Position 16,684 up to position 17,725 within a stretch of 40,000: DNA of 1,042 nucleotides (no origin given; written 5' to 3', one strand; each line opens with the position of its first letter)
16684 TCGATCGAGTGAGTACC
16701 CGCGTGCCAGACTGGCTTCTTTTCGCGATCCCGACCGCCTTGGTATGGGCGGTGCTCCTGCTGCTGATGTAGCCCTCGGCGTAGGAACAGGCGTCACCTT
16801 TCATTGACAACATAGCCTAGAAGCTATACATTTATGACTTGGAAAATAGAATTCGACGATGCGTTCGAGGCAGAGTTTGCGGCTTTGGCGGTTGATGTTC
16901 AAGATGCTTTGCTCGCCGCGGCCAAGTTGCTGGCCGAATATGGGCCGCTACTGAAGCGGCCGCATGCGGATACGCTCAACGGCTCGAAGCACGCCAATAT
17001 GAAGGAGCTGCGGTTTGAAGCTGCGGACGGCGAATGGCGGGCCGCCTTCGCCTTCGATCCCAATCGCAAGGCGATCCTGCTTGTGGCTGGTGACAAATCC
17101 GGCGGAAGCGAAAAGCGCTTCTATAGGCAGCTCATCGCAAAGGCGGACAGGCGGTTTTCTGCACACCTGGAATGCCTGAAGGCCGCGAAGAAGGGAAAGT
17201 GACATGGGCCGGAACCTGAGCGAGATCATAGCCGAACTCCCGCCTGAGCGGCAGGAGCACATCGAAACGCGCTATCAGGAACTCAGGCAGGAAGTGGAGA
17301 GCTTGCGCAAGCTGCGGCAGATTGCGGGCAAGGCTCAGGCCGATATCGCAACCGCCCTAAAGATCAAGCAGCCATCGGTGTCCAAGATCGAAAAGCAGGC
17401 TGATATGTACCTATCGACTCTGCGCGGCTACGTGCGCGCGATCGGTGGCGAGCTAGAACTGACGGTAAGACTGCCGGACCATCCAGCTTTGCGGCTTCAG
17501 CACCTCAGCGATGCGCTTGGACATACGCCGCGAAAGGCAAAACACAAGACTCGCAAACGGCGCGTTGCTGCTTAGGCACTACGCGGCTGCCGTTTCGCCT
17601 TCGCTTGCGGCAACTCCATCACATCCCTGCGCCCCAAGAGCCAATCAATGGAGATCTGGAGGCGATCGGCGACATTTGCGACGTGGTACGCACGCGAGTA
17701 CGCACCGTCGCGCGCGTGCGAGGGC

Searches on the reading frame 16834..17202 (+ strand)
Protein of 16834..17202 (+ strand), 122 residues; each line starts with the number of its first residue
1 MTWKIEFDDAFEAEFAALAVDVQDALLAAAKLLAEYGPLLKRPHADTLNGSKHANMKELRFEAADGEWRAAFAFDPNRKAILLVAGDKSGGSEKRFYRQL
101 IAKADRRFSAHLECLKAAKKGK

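Call 8: search_protein_families(library=pfam, proteins=[window:16834-17202:+], max_evalue=0.01)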
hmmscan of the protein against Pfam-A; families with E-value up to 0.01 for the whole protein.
window:16834-17202:+ (122 aa): 1 family
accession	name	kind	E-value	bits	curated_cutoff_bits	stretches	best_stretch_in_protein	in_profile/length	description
PF05973.20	Gp49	-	8.9e-21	74.2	23.9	1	14-108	2-89/90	Phage derived protein Gp49-like (DUF891)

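Call 9: search_protein_families(library=padloc, proteins=[window:16834-17202:+], max_evalue=0.01)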
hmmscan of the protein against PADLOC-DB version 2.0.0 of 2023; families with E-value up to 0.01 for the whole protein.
window:16834-17202:+ (122 aa): 1 family
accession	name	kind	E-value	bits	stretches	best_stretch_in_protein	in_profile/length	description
PDLC03894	NsnC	-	4.3e-05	21.2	1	9-110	193-291/294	-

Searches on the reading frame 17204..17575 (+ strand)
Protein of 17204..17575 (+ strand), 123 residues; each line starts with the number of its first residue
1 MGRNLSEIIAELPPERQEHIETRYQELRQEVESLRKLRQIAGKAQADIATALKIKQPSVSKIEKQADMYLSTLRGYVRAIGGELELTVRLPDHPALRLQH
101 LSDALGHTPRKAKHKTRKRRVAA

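Call 8: search_protein_families(library=pfam, proteins=[window:17204-17575:+], max_evalue=0.01)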
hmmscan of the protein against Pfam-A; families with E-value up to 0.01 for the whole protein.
window:17204-17575:+ (123 aa): 5 families
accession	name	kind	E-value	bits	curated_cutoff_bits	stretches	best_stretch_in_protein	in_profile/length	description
PF13744.12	HTH_37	-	4.1e-08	33.4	27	1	9-89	2-80/80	Helix-turn-helix domain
PF13413.12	HTH_25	-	0.00045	20.4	24.6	1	34-86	2-57/62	Helix-turn-helix domain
PF01381.28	HTH_3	-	0.00077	19.9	23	1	34-64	1-31/55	Helix-turn-helix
PF13560.12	HTH_31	-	0.0022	18.7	27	1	34-67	6-39/64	Helix-turn-helix domain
PF04545.22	Sigma70_r4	-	0.0022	17.9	24.1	0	9-66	2-44/50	Sigma-70, region 4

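Call 9: search_protein_families(library=padloc, proteins=[window:17204-17575:+], max_evalue=0.01)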
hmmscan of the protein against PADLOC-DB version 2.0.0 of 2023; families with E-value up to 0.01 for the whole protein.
window:17204-17575:+ (123 aa): 3 families
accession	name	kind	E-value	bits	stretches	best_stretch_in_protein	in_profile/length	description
PDLC02926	HTH_VI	-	5.1e-05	21.5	1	32-76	4-49/92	-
PDLC03953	RmrA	-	0.00071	16.9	1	30-67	6-43/373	-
PDLC00262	LmuB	-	0.0096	12.8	0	15-75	219-279/588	AAA ATPase domain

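Call 25: find_encoding_contigs(protein=window:17204-17575:+, flank=8000, max_places=10)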
Protein window:17204-17575:+ (123 aa): 22 contigs read that carry it; 10 places shown.
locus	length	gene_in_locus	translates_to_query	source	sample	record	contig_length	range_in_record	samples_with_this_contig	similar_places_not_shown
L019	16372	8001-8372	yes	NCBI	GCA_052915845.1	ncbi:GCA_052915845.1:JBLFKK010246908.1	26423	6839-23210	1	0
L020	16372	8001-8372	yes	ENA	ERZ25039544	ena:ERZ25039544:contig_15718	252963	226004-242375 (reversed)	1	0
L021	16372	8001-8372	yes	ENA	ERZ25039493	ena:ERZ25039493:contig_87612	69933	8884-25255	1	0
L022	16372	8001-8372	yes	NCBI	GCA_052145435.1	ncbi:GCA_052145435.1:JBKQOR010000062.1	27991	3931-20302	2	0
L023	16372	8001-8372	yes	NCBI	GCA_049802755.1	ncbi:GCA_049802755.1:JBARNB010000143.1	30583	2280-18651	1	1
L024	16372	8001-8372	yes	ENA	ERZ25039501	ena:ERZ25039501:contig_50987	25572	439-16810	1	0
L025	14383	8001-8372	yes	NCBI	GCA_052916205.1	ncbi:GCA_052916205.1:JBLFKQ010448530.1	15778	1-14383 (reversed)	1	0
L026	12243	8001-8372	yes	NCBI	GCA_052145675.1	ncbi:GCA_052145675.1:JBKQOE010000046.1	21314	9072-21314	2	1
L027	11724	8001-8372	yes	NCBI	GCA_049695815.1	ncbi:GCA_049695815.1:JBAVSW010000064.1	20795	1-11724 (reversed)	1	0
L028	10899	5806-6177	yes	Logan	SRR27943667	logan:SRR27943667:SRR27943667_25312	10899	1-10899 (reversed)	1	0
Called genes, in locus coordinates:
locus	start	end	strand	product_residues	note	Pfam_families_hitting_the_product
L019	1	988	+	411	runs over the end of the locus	PF13356:Arm-DNA-bind_3, PF22022:Phage_int_M, PF00589:Phage_integrase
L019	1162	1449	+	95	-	PF05930:Phage_AlpA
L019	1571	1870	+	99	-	-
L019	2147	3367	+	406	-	PF03090:Replicase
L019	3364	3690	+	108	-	-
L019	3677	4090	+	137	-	-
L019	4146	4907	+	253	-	-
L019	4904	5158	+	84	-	-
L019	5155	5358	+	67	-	-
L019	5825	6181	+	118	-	-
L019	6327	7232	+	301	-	-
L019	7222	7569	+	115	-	-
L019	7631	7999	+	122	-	PF05973:Gp49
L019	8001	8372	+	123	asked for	PF13744:HTH_37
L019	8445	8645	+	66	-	-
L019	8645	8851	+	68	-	-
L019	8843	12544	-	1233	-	PF00176:SNF2-rel_dom, PF00270:DEAD (weak), PF04851:ResIII, PF00271:Helicase_C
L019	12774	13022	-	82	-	-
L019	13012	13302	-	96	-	-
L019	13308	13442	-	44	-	-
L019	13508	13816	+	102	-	-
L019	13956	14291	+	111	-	-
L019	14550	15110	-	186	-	-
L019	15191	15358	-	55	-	-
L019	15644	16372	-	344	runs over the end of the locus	PF00106:adh_short, PF08659:KR (weak), PF13561:adh_short_C2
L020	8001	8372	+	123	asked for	PF13744:HTH_37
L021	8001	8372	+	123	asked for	PF13744:HTH_37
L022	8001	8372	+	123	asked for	PF13744:HTH_37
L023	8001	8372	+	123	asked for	PF13744:HTH_37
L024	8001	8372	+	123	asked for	PF13744:HTH_37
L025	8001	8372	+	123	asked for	PF13744:HTH_37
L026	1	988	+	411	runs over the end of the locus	PF13356:Arm-DNA-bind_3, PF22022:Phage_int_M, PF00589:Phage_integrase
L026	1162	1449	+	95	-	PF05930:Phage_AlpA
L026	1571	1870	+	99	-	-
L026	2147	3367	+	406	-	PF03090:Replicase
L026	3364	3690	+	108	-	-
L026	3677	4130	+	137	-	-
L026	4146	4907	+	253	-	-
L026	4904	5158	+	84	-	-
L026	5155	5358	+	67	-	-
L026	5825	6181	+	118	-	-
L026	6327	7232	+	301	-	-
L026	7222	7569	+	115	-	-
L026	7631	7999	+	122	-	PF05973:Gp49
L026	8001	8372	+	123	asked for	PF13744:HTH_37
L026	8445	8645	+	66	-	-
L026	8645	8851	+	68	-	-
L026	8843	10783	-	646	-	-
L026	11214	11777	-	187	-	-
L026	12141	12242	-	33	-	?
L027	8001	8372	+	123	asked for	PF13744:HTH_37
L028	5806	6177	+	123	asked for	PF13744:HTH_37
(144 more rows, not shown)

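Call 38: search_protein_families(library=pfam, proteins=[L026:11214-11777:-, L019:14550-15110:-, L019:13508-13816:+, L019:13956-14291:+], max_evalue=0.01)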
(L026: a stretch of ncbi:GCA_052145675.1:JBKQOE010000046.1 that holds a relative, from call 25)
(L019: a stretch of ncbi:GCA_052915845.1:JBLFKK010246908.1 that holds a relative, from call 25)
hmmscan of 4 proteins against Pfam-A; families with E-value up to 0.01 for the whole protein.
L026:11214-11777:- (187 aa): 1 family
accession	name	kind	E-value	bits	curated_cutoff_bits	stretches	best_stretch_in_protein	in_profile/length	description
PF00156.33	Pribosyltran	-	0.0026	17.5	26.3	1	133-156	80-103/158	Phosphoribosyl transferase domain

L019:14550-15110:- (186 aa): 0 families

L019:13508-13816:+ (102 aa): 0 families

L019:13956-14291:+ (111 aa): 0 families
